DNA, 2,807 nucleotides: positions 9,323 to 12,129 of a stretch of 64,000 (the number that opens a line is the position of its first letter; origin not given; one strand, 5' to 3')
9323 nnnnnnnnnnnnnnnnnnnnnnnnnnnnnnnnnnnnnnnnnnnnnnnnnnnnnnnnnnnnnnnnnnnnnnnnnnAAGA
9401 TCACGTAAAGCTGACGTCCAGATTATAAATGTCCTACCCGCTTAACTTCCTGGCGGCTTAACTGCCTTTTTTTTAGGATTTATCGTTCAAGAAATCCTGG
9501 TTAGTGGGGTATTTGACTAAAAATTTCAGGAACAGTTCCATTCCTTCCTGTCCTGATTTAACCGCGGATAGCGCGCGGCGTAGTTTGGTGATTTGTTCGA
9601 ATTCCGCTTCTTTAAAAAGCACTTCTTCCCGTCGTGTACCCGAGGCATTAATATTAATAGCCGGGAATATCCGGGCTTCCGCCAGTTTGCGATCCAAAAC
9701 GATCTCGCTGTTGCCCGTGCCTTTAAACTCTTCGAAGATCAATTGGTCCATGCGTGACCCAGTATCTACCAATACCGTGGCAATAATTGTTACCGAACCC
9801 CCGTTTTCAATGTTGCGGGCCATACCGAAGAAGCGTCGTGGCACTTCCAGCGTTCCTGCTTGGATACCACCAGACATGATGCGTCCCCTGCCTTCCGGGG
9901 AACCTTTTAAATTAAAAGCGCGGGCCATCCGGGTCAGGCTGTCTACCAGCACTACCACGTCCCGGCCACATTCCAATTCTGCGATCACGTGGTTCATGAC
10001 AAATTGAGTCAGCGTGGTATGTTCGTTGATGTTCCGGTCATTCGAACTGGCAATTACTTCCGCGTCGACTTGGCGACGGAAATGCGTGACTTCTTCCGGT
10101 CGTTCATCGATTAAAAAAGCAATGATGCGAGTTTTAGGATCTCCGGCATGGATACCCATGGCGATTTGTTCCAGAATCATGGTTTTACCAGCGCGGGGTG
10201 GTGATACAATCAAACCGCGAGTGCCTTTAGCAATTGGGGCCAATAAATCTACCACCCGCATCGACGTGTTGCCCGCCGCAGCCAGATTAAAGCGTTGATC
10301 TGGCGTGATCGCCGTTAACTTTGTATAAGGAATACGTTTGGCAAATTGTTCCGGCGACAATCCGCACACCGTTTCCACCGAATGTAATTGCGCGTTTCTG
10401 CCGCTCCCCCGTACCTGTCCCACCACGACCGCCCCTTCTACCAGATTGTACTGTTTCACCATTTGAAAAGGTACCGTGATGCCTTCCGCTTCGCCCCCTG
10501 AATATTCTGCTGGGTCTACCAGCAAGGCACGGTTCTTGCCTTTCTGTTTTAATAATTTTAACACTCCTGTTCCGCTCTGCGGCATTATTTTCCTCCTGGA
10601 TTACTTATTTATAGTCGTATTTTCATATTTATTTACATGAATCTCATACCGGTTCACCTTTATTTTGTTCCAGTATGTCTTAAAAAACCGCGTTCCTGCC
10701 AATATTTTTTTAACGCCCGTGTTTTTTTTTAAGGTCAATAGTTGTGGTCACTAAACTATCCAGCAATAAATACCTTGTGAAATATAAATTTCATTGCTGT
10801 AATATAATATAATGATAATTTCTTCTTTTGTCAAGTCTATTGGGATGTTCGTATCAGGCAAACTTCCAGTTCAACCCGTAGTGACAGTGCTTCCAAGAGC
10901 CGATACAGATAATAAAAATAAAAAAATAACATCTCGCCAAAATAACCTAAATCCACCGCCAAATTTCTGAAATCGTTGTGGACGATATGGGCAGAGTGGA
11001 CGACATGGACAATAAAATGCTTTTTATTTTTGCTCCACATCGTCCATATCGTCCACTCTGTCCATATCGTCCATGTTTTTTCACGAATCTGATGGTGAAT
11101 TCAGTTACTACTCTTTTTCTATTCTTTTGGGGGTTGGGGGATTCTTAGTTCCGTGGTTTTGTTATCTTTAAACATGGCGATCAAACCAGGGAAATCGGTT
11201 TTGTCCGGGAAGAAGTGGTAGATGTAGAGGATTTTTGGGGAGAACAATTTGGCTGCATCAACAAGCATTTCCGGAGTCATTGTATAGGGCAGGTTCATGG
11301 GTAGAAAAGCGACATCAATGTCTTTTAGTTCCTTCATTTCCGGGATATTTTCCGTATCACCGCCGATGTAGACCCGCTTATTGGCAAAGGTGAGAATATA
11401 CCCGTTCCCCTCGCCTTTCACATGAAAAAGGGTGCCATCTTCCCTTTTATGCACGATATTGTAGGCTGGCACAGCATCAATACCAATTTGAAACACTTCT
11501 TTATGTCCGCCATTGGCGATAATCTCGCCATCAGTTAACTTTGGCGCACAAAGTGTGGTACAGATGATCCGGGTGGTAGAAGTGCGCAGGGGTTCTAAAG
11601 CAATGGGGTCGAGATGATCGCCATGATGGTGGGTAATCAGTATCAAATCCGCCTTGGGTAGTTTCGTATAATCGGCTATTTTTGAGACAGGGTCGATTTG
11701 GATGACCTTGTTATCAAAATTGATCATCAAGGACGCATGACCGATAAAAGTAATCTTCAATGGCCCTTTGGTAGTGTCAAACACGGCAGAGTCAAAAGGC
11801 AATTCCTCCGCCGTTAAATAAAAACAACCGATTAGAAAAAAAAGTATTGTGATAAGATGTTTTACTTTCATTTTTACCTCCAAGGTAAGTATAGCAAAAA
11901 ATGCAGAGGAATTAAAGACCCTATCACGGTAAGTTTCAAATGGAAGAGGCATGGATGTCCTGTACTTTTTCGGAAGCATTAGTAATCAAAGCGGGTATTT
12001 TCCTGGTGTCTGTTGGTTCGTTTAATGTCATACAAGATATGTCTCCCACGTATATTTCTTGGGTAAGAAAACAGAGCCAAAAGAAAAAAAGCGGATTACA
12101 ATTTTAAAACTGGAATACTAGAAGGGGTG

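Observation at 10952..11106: Novel family of intergenic palindromic elements built from tandem 9-nt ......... sub-repeats (at least five copies in 64 kb)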

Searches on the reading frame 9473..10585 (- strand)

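Call 18: search_protein_families(library=pfam, proteins=[window:9473-10585:-])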
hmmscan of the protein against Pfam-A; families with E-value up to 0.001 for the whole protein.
window:9473-10585:- (370 aa): 2 families
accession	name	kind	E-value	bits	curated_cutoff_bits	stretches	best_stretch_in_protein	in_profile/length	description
PF00006.31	ATP-synt_ab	-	9.1e-23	81.5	29.5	1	109-315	2-211/213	ATP synthase alpha/beta family, nucleotide-binding domain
PF07497.18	Rho_RNA_bind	-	0.0004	20.6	27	1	27-79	19-73/73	Rho termination factor, RNA-binding domain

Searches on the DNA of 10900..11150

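Call 41: search_rna_families(source=window, start=10900, end=11150, threshold=evalue, max_evalue=10)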
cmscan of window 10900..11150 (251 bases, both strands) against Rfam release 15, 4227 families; matches with E-value up to 10: 17.
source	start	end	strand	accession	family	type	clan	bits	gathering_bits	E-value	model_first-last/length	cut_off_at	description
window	10975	11077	+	RF03714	MIR774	Gene; miRNA;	-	38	80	3.7e-06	1-98/98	no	MIR774 microRNA precursor family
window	10978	11074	-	RF03714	MIR774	Gene; miRNA;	-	36.9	80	7.2e-06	1-98/98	no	MIR774 microRNA precursor family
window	10982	11070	-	RF03747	mir-4536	Gene; miRNA;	-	36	76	2.9e-05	1-88/88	no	mir-4536 microRNA precursor family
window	10973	11080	+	RF04164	MIR1507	Gene; miRNA;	-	34.1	73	1.8e-06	1-107/107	no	MIR1507 microRNA precursor family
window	10982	11070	+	RF03747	mir-4536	Gene; miRNA;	-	31.1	76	0.00047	1-88/88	no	mir-4536 microRNA precursor family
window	10962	11089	-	RF00690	MIR408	Gene; miRNA;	-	30.7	64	5.4e-06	1-126/126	no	MIR408 microRNA precursor family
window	10977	11075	+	RF03510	mir-3660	Gene; miRNA;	-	28.5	70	0.00048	1-82/82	no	mir-3660 microRNA precursor family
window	10981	11070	-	RF04164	MIR1507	Gene; miRNA;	-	28.2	73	0.0001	1-107/107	no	MIR1507 microRNA precursor family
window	10984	11066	-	RF03636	MIR4376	Gene; miRNA;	-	27.1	60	0.00082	1-88/88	no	MIR4376 microRNA precursor family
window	10973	11079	+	RF03846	mir-4861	Gene; miRNA;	-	27.1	100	0.00086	1-94/94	no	mir-4861 microRNA precursor family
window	10974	11080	+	RF00690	MIR408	Gene; miRNA;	-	23.2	64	0.0011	1-126/126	no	MIR408 microRNA precursor family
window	10982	11070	+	RF00766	mir-335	Gene; miRNA;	-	20.6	64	0.028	5-78/92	no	mir-335 microRNA precursor family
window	10986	11068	+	RF03636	MIR4376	Gene; miRNA;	-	19.4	60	0.12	1-88/88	no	MIR4376 microRNA precursor family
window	10983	11116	-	RF02327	TtnuHACA20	Gene; snRNA; snoRNA; HACA-box;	-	19.3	100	0.52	1-123/123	no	Tetrahymena snoRNA TtnuHACA20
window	10969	11080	+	RF02533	HAV_CRE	Cis-reg;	-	17.7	55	0.71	1-114/114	no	Hepatitis A virus (HAV) cis-acting replication element (CRE)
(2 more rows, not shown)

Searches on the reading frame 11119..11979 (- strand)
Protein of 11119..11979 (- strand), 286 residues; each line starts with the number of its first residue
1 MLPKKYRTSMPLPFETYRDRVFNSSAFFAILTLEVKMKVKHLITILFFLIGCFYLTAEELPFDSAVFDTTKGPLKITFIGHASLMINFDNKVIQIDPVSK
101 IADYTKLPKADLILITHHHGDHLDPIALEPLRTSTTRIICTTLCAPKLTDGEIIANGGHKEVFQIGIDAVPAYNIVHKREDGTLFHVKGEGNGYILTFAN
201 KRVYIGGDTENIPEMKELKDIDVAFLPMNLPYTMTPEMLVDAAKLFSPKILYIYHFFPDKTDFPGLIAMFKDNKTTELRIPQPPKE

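Call 18: search_protein_families(library=pfam, proteins=[window:11119-11979:-])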
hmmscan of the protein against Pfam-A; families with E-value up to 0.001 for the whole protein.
window:11119-11979:- (286 aa): 2 families
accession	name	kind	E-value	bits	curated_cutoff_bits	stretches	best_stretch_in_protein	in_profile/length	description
PF13483.12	Lactamase_B_3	-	1.1e-19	71.5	24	1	75-251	1-156/160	Beta-lactamase superfamily domain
PF12706.13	Lactamase_B_2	-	7.5e-15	55.5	27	1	104-256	25-200/200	Beta-lactamase superfamily domain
